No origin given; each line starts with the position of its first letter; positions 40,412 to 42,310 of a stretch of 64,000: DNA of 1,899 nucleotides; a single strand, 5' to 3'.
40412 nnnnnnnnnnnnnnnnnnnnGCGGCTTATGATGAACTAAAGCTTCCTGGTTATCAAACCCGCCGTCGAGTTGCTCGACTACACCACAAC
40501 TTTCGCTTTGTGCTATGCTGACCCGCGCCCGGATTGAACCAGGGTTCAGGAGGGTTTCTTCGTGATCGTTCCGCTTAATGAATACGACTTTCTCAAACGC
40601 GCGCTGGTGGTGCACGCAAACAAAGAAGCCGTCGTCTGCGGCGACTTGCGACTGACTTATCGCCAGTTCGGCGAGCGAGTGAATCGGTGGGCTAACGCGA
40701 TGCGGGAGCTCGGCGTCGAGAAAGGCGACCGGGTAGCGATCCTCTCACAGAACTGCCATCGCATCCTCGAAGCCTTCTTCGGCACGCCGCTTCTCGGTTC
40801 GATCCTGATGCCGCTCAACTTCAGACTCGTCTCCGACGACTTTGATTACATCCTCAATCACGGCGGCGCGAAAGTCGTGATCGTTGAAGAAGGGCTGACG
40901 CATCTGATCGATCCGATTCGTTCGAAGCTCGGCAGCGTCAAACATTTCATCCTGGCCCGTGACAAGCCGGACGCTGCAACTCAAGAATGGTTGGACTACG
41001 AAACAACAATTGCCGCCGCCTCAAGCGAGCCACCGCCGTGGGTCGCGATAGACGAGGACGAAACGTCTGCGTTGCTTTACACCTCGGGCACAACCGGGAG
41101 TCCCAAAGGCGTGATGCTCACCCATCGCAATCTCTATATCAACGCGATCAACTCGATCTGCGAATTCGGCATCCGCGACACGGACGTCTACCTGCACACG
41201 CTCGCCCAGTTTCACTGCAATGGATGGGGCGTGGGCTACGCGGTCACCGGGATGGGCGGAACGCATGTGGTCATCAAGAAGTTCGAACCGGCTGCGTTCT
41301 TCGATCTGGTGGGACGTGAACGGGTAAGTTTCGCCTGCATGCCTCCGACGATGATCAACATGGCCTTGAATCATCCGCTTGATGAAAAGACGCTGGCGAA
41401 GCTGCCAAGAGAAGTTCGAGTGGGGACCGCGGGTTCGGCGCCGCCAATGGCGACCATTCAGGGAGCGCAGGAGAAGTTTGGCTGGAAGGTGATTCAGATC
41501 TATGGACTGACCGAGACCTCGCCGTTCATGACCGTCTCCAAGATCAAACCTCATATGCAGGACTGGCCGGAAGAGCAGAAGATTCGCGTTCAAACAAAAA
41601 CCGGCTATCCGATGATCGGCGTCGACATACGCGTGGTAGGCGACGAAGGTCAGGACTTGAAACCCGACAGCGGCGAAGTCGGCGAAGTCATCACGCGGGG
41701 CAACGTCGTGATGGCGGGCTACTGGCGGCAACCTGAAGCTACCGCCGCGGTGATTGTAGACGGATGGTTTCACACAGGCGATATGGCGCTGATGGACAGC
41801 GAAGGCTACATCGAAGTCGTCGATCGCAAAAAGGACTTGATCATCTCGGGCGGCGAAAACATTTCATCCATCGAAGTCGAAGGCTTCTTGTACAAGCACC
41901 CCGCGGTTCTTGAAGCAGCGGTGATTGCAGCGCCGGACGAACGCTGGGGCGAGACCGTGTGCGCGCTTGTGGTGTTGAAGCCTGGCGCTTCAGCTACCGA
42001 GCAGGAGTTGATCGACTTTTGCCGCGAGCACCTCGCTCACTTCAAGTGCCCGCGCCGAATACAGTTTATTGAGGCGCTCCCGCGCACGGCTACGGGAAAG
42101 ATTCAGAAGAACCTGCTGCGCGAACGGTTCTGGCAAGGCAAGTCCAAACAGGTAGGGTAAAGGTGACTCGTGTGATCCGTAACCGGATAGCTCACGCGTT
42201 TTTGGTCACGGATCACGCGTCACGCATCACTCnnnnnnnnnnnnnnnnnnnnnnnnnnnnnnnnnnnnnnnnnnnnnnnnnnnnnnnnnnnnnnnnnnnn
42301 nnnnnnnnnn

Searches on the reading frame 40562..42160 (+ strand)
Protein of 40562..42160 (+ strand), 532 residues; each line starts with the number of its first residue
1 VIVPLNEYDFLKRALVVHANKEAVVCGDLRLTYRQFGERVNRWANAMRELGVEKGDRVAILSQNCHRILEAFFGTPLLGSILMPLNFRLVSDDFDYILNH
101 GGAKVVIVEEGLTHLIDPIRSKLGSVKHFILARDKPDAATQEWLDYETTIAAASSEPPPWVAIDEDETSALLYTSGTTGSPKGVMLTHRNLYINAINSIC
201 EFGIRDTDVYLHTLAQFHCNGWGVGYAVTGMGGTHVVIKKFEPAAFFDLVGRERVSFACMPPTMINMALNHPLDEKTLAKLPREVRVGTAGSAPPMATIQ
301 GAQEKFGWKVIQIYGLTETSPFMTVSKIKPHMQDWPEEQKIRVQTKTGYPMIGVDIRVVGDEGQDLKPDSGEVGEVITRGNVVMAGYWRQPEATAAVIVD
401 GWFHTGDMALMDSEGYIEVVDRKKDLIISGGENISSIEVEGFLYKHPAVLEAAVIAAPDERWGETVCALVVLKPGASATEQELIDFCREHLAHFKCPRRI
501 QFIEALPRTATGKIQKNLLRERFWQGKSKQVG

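Call 58: search_protein_families(library=pfam, proteins=[window:40562-42160:+], max_evalue=0.00001)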
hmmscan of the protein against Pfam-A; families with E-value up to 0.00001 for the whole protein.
window:40562-42160:+ (532 aa): 2 families
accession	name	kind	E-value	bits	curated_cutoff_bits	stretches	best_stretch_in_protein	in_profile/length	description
PF00501.34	AMP-binding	-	8.9e-85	285.2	29.9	1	14-388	4-384/384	AMP-binding enzyme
PF13193.12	AMP-binding_C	-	1.3e-25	90.6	24.5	1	438-513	1-76/76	AMP-binding enzyme C-terminal domain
